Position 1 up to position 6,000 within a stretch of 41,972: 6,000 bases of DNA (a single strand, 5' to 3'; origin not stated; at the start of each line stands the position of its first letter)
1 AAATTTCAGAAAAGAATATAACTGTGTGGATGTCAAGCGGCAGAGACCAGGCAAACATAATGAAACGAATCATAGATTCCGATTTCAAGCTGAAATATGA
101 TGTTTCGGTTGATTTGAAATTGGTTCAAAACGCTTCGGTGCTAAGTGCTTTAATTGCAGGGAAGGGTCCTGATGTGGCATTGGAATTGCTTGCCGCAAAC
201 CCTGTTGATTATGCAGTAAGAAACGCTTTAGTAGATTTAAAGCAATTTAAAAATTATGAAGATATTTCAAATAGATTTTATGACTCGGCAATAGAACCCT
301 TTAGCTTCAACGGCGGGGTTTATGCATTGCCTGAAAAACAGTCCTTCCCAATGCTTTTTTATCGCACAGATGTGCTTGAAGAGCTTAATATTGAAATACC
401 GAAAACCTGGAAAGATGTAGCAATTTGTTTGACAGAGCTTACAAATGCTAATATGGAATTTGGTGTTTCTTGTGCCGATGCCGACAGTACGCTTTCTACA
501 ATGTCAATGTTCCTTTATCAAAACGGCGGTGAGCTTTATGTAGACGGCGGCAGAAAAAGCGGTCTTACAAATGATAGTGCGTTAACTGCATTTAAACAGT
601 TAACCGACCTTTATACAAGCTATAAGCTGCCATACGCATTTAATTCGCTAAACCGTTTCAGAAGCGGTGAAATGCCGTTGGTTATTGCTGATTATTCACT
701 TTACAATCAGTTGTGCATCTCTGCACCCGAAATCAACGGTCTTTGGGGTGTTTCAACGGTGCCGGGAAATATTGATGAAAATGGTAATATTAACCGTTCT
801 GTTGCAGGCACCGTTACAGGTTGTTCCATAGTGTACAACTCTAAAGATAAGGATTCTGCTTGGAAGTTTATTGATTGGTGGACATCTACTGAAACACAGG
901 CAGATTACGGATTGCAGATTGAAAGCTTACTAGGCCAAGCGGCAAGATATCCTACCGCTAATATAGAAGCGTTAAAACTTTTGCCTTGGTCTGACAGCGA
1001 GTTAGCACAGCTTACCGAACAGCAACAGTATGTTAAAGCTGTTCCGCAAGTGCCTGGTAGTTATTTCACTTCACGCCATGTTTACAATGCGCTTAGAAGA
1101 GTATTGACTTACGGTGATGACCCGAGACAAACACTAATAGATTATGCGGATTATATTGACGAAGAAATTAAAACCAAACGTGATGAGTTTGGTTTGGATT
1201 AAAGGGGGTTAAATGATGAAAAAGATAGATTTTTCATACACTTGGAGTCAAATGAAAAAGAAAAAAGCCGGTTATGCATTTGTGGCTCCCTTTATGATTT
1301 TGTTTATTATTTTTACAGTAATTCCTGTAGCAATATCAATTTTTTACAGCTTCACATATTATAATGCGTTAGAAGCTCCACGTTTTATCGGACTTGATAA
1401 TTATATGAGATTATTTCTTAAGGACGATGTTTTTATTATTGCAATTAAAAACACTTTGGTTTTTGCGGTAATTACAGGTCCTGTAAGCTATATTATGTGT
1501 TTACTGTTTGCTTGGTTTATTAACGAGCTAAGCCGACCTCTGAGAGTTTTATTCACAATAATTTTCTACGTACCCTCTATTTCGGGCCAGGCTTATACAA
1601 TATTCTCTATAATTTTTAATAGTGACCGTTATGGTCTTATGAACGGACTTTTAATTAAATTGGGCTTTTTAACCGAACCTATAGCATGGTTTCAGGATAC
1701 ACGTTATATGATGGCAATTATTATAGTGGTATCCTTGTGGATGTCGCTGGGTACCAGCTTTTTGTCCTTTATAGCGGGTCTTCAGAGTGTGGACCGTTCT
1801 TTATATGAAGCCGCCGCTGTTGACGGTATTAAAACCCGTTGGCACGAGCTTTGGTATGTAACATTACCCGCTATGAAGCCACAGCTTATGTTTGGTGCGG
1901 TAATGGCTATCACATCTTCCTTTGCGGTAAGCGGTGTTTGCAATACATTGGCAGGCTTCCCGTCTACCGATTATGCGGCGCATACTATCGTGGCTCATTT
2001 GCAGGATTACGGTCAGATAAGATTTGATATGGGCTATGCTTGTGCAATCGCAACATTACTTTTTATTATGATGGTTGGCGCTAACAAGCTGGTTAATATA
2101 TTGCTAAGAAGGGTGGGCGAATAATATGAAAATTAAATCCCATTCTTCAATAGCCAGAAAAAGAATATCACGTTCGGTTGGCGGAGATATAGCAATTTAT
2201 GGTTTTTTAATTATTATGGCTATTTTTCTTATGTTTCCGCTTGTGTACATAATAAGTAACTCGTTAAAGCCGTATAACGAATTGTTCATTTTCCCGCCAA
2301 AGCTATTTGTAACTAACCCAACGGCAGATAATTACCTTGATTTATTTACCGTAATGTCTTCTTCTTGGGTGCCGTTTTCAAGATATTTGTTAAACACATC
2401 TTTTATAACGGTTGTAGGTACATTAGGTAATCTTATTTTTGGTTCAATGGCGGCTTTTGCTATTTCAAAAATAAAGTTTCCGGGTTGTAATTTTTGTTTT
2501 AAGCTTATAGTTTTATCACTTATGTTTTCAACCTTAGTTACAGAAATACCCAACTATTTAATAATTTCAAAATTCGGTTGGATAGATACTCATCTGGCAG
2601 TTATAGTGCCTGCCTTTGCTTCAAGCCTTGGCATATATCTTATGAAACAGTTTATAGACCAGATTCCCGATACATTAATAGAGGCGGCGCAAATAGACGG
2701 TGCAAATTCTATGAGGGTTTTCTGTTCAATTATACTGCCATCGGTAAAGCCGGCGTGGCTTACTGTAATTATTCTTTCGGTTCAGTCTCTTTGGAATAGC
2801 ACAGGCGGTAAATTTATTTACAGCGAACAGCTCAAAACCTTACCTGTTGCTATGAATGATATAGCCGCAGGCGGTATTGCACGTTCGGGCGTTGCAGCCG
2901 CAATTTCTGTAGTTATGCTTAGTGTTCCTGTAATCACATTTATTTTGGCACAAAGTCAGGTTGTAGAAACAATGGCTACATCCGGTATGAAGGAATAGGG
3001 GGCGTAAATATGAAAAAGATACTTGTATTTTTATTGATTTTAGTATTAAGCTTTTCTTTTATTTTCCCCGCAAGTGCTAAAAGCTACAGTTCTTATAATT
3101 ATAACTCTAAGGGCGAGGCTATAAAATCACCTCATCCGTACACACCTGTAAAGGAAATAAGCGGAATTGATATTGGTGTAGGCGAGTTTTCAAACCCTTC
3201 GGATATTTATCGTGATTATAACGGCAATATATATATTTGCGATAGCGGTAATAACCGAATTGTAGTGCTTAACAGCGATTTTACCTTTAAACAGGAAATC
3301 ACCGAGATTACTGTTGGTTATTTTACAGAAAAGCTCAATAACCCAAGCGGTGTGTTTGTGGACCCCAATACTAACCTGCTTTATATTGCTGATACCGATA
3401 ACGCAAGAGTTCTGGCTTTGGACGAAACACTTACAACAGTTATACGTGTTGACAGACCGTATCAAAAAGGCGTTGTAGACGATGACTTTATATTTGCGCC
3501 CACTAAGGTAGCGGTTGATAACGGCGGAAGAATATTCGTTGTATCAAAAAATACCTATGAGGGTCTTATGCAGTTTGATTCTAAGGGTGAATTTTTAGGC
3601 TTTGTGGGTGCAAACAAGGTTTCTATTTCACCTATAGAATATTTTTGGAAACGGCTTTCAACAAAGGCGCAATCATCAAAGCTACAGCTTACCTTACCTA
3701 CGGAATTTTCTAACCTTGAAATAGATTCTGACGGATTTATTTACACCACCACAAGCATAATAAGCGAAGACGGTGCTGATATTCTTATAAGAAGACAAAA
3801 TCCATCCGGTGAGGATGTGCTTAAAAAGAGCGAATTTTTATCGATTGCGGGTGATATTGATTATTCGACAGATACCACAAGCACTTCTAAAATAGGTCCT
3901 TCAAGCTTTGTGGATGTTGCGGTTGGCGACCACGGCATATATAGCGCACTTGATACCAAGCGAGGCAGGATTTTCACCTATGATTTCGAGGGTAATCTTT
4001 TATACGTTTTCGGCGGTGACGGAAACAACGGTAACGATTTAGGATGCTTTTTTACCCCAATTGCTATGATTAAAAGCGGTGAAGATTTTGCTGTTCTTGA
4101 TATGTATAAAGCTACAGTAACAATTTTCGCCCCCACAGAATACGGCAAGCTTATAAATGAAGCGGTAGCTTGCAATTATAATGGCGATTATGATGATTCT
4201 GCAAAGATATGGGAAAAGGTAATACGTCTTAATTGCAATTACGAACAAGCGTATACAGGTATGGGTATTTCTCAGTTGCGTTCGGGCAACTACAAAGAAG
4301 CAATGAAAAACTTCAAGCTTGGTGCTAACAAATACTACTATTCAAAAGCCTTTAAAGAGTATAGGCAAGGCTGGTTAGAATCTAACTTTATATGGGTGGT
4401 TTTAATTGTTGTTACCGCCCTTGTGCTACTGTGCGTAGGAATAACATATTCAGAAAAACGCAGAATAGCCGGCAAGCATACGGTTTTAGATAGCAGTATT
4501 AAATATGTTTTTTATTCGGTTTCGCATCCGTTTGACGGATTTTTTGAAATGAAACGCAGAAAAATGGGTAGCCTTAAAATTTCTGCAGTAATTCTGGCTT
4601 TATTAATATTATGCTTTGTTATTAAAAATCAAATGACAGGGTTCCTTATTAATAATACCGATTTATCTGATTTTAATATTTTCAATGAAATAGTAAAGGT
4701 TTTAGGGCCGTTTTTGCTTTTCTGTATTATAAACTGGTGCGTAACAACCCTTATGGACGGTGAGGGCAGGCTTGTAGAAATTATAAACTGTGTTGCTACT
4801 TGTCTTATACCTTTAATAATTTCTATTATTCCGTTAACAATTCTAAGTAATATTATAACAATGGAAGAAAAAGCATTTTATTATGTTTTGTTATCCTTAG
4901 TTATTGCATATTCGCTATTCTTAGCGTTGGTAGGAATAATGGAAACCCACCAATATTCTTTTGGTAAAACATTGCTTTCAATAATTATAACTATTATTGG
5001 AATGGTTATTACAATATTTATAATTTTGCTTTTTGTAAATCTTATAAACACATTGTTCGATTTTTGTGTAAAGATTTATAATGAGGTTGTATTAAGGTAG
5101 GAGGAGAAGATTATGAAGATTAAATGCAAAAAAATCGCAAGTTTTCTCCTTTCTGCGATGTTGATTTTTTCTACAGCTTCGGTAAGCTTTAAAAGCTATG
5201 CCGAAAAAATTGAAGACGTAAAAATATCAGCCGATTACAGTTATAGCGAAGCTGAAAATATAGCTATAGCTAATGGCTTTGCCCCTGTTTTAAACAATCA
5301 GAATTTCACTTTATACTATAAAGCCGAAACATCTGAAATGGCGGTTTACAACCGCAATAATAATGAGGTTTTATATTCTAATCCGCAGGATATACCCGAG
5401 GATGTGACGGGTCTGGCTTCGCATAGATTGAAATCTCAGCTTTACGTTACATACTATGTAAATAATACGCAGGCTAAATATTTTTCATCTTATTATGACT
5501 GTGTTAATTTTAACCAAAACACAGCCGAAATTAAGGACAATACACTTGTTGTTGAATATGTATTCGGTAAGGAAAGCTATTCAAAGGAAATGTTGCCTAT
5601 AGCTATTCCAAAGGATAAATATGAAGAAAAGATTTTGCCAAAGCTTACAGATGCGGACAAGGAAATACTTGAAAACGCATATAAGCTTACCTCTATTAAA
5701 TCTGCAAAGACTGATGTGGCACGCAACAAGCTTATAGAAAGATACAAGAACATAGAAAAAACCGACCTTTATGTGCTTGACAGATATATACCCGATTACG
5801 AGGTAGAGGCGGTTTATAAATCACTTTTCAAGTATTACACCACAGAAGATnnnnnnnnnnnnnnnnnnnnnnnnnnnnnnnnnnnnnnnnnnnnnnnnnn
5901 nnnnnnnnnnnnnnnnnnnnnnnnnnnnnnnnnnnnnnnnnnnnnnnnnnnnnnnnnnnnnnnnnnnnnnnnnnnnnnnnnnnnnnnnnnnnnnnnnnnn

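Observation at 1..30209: ~30 kb one-strand glycan-utilisation-type cluster with no recognisable classical CAZyme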

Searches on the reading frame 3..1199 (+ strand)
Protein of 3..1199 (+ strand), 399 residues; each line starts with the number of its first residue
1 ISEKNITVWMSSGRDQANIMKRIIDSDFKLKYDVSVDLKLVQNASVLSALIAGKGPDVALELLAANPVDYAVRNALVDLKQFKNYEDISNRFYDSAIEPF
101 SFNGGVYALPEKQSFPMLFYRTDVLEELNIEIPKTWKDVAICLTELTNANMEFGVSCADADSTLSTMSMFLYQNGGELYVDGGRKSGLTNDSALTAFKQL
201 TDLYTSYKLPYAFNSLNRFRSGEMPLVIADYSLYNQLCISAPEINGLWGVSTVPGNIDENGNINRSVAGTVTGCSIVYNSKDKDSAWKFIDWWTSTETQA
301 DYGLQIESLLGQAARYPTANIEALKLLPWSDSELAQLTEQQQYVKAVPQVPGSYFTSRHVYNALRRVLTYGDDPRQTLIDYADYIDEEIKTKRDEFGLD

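Call 3: search_protein_families(library=pfam, proteins=[window:3-1199:+], max_evalue=0.01)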
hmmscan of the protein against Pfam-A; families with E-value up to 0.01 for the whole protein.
window:3-1199:+ (399 aa): 2 families
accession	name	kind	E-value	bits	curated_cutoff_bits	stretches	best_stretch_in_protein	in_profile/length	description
PF01547.30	SBP_bac_1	-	3.4e-23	83.5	26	1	19-300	9-307/307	Bacterial extracellular solute-binding protein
PF13416.11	SBP_bac_8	-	1.3e-22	81.4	27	1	46-302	28-252/279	Bacterial extracellular solute-binding protein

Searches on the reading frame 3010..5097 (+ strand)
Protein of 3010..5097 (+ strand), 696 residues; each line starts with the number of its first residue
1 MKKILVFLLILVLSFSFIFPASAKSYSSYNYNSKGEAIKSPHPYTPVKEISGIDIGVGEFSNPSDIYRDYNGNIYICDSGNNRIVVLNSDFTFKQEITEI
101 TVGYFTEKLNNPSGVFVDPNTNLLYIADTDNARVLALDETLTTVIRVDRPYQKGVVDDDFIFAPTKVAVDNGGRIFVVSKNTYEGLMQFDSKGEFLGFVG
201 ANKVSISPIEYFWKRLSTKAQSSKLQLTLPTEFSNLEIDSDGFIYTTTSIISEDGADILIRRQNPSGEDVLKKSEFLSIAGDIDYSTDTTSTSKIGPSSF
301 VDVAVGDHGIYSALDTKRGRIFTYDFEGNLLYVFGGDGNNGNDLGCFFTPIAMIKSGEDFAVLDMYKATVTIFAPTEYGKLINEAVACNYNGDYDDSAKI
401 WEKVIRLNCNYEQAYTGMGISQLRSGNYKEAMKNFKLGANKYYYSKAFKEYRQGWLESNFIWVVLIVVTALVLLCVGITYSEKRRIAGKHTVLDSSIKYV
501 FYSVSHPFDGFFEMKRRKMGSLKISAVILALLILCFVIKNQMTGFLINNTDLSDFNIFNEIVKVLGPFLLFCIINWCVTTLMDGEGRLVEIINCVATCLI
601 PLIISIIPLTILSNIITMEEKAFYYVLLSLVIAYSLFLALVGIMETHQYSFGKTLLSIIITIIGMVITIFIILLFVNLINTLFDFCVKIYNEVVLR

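Call 3: search_protein_families(library=pfam, proteins=[window:3010-5097:+], max_evalue=0.01)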
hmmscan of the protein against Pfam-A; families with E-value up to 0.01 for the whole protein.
window:3010-5097:+ (696 aa): 5 families
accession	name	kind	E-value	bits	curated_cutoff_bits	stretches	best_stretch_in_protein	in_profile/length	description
PF04893.22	Yip1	-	1e-14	55.2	28.6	1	503-669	3-171/173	Yip1 domain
PF01436.27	NHL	-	3.4e-12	46.2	20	2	60-86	1-27/28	NHL repeat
PF00515.34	TPR_1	-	0.00032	20.8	27.8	0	413-436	2-25/34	Tetratricopeptide repeat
PF07719.23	TPR_2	-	0.00067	20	27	0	414-436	3-25/34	Tetratricopeptide repeat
PF15206.11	FAM209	-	0.0083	16.2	27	0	447-477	28-58/149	FAM209 family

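Call 6: search_protein_families(library=ncbifam, proteins=[window:3010-5097:+], max_evalue=0.01)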
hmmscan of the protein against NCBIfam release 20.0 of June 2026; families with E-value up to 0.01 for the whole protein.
window:3010-5097:+ (696 aa): 3 families
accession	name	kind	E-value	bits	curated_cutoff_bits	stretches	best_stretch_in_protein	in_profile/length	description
NF035926.1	scyF_NHL_VPEP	equivalog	4.6e-10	39.2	350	1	111-201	103-190/376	scytonemin biosynthesis PEP-CTERM protein ScyF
NF033206.1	ScyE_fam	subfamily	0.0029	17.2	80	0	105-182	248-322/333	ScyD/ScyE family protein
NF040959.1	MamA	equivalog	0.0046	16.4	200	1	353-435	47-128/204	magnetosome protein MamA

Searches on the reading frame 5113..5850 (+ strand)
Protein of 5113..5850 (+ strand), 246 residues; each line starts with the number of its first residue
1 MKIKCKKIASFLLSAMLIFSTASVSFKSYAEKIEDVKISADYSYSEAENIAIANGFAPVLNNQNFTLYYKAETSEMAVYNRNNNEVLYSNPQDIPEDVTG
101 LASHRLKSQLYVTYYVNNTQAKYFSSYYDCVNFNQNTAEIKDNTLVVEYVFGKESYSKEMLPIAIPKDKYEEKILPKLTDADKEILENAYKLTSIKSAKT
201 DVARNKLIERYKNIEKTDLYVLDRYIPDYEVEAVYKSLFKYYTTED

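Call 60: search_protein_families(library=pfam, proteins=[window:5113-5850:+], max_evalue=1)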
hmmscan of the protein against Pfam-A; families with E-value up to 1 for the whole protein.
window:5113-5850:+ (246 aa): 0 families
